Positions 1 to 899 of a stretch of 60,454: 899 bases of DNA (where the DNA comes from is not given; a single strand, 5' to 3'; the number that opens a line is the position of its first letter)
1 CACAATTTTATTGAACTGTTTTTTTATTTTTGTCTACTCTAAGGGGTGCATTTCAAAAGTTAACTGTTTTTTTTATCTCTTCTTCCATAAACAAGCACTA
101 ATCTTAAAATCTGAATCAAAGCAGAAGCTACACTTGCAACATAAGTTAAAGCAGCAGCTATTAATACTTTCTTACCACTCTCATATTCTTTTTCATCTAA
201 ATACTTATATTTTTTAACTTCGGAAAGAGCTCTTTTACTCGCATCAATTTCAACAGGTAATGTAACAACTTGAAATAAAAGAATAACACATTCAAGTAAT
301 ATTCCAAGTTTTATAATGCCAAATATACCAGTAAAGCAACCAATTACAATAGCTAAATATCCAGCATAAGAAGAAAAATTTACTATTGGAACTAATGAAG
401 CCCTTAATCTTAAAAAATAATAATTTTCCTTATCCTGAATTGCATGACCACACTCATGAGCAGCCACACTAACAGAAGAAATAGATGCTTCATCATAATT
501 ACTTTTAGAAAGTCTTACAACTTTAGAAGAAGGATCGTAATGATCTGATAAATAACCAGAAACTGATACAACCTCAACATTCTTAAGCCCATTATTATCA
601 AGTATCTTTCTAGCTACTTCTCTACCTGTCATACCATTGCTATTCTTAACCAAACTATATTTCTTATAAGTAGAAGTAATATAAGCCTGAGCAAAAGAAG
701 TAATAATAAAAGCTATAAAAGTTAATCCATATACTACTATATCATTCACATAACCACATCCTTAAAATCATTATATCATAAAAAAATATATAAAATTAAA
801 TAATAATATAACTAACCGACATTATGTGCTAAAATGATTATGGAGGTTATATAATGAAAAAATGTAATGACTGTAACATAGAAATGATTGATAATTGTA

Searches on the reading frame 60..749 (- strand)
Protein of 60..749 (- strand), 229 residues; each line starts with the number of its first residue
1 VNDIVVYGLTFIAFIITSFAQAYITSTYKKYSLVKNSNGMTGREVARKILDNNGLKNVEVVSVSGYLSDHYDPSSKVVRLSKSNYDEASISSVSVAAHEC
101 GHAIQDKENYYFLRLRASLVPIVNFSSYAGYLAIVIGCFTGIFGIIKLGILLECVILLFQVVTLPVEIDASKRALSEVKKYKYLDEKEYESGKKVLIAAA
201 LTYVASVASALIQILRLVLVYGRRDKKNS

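Call 63: search_protein_families(library=pfam, proteins=[window:60-749:-], max_evalue=0.001)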
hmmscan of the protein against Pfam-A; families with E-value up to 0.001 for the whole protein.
window:60-749:- (229 aa): 1 family
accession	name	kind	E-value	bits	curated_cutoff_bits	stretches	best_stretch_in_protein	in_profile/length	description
PF04298.18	Zn_peptidase_2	-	7.3e-82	274.6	27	1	9-220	4-216/218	Putative neutral zinc metallopeptidase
